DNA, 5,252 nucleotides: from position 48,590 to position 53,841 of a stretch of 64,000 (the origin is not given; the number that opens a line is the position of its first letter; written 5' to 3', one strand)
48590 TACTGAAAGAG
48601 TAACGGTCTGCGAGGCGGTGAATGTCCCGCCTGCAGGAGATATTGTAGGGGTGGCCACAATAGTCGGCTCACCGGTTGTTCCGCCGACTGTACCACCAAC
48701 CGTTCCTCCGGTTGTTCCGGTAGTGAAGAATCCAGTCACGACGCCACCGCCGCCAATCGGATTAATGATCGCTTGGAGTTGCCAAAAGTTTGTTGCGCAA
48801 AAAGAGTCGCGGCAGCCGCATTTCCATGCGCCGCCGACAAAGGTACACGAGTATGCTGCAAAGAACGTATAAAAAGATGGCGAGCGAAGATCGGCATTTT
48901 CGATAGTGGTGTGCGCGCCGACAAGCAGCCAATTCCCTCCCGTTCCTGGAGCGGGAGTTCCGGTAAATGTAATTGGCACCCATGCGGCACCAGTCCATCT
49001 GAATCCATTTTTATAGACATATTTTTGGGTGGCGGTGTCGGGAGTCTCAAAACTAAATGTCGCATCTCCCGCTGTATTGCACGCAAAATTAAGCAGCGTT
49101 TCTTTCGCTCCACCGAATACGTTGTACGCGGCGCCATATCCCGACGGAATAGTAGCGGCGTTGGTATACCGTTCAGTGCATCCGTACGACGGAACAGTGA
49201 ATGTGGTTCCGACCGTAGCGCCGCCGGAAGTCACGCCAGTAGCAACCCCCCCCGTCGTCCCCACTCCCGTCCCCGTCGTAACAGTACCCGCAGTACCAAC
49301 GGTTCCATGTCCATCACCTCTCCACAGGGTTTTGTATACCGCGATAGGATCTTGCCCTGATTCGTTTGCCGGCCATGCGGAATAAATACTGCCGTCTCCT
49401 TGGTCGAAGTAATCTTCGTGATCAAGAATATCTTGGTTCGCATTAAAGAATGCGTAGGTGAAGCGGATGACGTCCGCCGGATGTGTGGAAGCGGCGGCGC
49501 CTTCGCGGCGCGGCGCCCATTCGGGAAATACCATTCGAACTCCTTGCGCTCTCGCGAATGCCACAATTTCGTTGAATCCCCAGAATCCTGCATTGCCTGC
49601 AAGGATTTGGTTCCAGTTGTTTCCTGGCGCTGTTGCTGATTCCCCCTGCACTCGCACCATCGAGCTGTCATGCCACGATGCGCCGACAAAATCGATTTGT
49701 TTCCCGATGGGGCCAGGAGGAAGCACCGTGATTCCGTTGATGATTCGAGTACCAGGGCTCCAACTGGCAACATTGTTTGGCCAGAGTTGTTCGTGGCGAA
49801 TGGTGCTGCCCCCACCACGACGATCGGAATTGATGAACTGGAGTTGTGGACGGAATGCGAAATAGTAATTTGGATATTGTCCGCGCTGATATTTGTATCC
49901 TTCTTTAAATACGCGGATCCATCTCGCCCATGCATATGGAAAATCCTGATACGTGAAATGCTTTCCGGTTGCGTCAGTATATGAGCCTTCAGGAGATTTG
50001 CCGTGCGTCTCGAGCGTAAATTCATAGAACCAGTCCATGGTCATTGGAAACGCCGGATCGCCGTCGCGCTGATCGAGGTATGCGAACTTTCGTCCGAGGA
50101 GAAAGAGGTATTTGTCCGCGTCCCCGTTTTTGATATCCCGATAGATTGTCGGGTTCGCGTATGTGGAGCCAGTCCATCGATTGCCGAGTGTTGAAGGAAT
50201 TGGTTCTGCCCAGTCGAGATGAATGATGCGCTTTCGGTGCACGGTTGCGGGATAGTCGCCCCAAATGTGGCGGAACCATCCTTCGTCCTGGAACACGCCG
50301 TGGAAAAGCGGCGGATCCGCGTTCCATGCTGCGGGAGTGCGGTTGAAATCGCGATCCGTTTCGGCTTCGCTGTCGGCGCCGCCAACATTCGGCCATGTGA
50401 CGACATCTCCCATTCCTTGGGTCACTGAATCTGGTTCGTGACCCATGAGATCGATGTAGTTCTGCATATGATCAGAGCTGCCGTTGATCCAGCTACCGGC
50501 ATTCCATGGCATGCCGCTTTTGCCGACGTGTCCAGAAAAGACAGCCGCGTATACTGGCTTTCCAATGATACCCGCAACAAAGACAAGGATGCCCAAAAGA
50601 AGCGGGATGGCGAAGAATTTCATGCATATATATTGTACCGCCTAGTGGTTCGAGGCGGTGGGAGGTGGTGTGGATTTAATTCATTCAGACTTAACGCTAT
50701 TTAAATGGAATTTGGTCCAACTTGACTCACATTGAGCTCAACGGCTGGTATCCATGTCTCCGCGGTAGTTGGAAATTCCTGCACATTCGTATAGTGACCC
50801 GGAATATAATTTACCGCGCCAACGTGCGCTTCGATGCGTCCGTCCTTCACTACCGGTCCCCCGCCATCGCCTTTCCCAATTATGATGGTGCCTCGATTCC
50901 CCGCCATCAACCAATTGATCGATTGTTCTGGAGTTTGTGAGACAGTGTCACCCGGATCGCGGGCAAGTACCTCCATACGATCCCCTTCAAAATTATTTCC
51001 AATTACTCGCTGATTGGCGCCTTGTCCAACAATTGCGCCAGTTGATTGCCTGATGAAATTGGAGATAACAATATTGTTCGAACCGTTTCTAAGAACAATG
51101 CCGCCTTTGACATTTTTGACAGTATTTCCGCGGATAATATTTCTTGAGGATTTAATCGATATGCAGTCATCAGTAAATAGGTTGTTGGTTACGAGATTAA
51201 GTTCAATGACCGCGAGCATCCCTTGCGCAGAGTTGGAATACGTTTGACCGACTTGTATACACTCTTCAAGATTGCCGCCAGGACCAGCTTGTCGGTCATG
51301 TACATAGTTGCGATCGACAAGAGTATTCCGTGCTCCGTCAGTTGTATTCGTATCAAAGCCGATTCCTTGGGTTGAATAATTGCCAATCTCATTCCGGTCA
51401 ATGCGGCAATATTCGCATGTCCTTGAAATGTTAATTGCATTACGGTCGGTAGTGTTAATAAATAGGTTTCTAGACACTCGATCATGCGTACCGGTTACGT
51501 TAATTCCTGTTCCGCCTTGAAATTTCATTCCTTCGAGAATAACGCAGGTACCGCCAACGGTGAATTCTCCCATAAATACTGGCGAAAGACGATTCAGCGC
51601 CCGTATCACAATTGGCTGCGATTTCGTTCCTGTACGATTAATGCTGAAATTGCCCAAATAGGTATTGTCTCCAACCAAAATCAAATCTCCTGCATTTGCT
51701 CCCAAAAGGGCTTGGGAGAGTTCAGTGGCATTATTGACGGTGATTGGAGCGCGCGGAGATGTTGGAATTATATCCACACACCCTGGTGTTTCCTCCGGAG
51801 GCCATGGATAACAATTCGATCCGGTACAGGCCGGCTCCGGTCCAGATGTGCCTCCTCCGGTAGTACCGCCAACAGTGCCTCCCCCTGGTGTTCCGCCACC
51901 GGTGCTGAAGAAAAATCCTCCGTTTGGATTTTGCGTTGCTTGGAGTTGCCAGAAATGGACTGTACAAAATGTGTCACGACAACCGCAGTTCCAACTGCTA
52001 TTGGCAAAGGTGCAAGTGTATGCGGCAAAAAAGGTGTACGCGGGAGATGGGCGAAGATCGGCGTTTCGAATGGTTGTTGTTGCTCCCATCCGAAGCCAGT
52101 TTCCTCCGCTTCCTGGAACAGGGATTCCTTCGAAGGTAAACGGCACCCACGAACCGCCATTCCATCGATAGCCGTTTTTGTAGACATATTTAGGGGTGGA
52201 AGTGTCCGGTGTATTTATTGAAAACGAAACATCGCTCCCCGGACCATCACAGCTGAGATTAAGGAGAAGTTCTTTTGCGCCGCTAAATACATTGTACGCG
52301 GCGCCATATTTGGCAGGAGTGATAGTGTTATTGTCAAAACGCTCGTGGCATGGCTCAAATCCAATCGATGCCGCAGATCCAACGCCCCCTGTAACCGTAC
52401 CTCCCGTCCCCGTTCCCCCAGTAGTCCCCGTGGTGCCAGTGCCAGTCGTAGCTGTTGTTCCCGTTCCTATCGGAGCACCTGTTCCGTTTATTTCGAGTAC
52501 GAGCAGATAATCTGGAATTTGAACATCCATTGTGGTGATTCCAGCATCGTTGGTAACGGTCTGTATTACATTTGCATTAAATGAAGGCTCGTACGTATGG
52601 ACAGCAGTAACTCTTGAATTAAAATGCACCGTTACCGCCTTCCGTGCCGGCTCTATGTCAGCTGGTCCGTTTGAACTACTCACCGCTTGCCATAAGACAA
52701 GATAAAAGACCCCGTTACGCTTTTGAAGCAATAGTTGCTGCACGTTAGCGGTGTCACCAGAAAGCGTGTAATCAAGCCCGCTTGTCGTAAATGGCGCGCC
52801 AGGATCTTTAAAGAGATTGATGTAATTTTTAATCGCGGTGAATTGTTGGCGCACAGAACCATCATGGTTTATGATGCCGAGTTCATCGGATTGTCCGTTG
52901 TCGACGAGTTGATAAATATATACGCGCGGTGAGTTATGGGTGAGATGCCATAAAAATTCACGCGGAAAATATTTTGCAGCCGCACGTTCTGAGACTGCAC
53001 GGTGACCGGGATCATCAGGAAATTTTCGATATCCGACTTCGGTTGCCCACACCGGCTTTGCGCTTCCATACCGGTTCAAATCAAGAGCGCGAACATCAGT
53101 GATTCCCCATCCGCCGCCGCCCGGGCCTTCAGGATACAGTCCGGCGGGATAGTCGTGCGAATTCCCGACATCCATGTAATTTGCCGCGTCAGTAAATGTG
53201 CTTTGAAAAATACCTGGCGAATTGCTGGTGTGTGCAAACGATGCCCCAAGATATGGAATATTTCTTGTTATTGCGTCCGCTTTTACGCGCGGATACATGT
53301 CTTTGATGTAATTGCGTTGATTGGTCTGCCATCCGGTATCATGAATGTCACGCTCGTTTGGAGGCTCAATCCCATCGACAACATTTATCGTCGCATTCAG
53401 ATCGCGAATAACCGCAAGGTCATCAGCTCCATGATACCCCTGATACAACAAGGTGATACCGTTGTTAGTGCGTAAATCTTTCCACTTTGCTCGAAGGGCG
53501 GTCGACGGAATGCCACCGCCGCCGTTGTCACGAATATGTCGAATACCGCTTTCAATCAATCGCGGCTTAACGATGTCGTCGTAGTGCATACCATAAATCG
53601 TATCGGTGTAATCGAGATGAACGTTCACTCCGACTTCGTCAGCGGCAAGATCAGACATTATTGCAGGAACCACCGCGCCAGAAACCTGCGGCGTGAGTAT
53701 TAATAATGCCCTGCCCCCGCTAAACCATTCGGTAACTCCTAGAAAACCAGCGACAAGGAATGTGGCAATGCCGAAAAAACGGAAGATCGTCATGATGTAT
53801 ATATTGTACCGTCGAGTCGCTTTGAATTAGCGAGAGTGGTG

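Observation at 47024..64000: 17-kb island of seven co-oriented secreted multidomain enzymes built around a shared ~140-aa six-Cys module I do not recognise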

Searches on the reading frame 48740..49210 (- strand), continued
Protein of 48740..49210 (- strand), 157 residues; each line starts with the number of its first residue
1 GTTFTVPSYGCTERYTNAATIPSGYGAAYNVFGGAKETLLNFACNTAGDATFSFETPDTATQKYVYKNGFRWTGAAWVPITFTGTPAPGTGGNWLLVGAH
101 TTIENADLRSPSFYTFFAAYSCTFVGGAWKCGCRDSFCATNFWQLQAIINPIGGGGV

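Call 79: fold_search(model_id=the predicted structure, library=pdb)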
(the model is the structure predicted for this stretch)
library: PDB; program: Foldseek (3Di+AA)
matches with E <= 10: 1071; with E <= 0.001: 0
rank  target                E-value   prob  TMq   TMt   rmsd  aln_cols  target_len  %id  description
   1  4kkn_A                3.5e-02  0.82  0.26  0.32   8.3       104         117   14  Crystal structure of bovine CTLA-4, PSI-NYSGRC-012704 (released 2013-06-12)
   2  8gy5_Q                3.7e-02  0.82  0.29  0.37   7.3       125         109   14  High-resolution structure of the cemiplimab Fab in complex with PD-1 (released 2023-10-04)
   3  8gy5_P                4.1e-02  0.41  0.23  0.27   8.2       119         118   13  High-resolution structure of the cemiplimab Fab in complex with PD-1 (released 2023-10-04)
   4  5wt9_G                5.1e-02  0.69  0.27  0.34   7.5       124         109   12  Complex structure of PD-1 and nivolumab-Fab (released 2017-02-15)
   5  6rqm_A                5.7e-02  0.80  0.29  0.37   6.9       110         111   14  A blocking anti-CTLA-4 Nanobody (KN044) complexed with CTLA-4 (released 2020-07-08)
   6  5tru_C                5.7e-02  0.77  0.28  0.35   6.8       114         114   17  Structure of the first-in-class checkpoint inhibitor Ipilimumab bound to human CTLA-4 (released 2017-05-10)
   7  2kha_MODEL_1_A        6.0e-02  0.66  0.26  0.33   6.7       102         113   12  Solution Structure of a Pathogen Recognition Domain from a Lepidopteran Insect, Plodia interpunctella (released 2010-03-16)
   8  7su0_C                6.0e-02  0.66  0.26  0.32   7.2       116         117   14  Crystal structure of an acidic pH-selective Ipilimumab variant Ipi.105 in complex with CTLA-4 (released 2022-03-02)
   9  2eef_MODEL_1_A        6.0e-02  0.63  0.29  0.29   9.5       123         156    9  Solution structure of the CBM_21 domain from human protein phosphatase 1, regulatory (inhibitor) subunit 3B (released 2007-08-21)
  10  5a40_E                6.6e-02  0.69  0.25  0.37   6.4        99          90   13  Crystal structure of a dual topology fluoride ion channel. (released 2015-09-02)
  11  5t9g_B                6.6e-02  0.57  0.27  0.07  10.2       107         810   13  Crystal structure of BuGH2Cwt in complex with Galactoisofagomine (released 2017-09-13)
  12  7p2p_B                6.6e-02  0.41  0.28  0.25  18.2       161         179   10  Human Signal Peptidase Complex Paralog A (SPC-A) (released 2021-10-06)
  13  3aqz_B                7.4e-02  0.51  0.26  0.36  10.3       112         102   12  Crystal structure of Plodia interpunctella beta-GRP/GNBP3 N-terminal domain with laminarihexaoses (released 2011-06-22)
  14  7qf7_A                7.8e-02  0.85  0.31  0.37   8.9       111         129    9  Orthorhombic crystal structure of PTG CBM21 in complex with beta-cyclodextrin (released 2022-11-02)
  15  2a9a_A                7.8e-02  0.38  0.25  0.13   9.7       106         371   10  Crystal structure of recombinant chicken sulfite oxidase with the bound product, sulfate, at the active site (released 2005-08-02)
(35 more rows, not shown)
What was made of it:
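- On CBM56 / FN3-like sandwich: Best Foldseek E is 0.035 with TM at most 0.36 (call 79).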

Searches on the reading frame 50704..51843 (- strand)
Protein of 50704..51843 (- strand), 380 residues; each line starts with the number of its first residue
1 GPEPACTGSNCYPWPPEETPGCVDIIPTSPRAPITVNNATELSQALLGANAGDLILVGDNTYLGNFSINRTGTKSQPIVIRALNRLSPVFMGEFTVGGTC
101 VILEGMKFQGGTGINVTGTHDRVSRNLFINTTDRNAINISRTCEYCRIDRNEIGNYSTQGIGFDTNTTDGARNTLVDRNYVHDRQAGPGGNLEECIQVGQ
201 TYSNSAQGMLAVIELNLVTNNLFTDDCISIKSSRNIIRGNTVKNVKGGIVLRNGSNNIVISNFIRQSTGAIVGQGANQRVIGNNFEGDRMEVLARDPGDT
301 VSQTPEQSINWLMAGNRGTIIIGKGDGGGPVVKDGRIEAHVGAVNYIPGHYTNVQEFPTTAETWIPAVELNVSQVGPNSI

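Call 93: search_solved_structures(query=window:50704-51843:-, max_evalue=0.01)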
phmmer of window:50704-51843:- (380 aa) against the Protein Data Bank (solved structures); distinct sequences matched with E-value up to 0.01: 11.
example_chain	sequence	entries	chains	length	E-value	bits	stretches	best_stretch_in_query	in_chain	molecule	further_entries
6qps_A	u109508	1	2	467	6.6e-11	45.1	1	168-266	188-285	Polysaccharide Lyase Family 6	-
7o79_A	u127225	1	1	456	1.6e-08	37.3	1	34-266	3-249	Poly(Beta-D-mannuronate) lyase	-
7o78_A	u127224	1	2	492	4.4e-08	35.8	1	48-296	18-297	Polysaccharide lyase from Pseudopedobacter saltans, Pedsa3807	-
7o84_A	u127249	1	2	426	2.9e-07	33.1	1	36-287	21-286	Alginate lyase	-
7o7a_A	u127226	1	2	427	2.9e-07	33.1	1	36-287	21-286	Aliginate lyase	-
1dbg_A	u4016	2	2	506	1.1e-06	31.2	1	37-264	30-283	CHONDROITINASE B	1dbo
1ofl_A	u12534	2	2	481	1.4e-06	30.8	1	42-264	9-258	CHONDROITINASE B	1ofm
6kfn_A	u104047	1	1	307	9e-06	28.2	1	36-288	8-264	alginate lyase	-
5gkd_A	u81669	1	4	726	5.5e-05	25.6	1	38-265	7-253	AlyGC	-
7dmk_A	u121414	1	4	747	0.00029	23.2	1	42-266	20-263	BcAlyPL6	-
8bwk_A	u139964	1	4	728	0.004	19.5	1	141-265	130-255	Alginate lyase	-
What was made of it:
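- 50701..53793 (-): p2, 1030 aa: signal/anchor, unassigned about 410-aa N-domain, module, PL6-like beta-helix. PDB PL6 hits 6qps and 1dbg (call 93).
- On PL6 polysaccharide lyase (p2 C-terminal part): PDB hits 6qps, 7o79 and 1dbg (call 93).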

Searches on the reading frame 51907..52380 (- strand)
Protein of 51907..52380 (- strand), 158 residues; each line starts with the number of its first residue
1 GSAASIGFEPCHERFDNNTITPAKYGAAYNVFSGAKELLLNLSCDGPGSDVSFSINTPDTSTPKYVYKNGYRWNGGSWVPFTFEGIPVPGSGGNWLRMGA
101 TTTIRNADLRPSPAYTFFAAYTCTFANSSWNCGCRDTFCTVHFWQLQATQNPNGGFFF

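Call 8: search_protein_families(library=pfam, proteins=[window:51907-52380:-], max_evalue=10)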
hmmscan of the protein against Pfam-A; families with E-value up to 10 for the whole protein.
window:51907-52380:- (158 aa): 2 families
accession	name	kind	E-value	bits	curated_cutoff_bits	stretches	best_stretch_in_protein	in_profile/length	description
PF22211.2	Tsi3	-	0.01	16.7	26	1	50-109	28-85/111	Type six secretion immunity 3 domain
PF23963.1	DUF7291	-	0.27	11.7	27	1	92-122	41-71/131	Family of unknown function (DUF7291)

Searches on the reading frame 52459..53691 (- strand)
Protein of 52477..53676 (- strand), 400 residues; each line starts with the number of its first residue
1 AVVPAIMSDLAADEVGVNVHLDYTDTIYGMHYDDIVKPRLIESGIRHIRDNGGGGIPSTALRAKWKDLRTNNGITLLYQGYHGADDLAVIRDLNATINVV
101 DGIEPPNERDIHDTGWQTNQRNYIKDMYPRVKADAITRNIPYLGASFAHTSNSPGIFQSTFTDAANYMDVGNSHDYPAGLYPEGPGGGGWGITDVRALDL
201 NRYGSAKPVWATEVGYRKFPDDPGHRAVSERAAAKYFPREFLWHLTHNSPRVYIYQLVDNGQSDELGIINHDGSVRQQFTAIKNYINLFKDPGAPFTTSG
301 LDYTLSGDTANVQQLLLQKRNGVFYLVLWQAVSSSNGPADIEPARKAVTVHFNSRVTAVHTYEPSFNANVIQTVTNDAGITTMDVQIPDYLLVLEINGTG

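Call 30: search_solved_structures(query=window:52477-53676:-, max_evalue=1)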
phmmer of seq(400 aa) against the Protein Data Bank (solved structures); distinct sequences matched with E-value up to 1: 0.

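Call 32: search_protein_families(library=pfam, proteins=[window:52477-53676:-], max_evalue=10)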
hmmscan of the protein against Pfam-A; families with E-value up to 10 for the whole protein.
seq(400 aa): 0 families

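Call 84: search_solved_structures(query=A8, max_evalue=10)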
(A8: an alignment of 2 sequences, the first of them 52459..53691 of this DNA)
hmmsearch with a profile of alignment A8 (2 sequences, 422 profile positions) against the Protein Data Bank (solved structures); distinct sequences matched with E-value up to 10: 0.
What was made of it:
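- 50701..53793 (-): N-domain has no Pfam or PDB match (calls 30, 32, 84).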
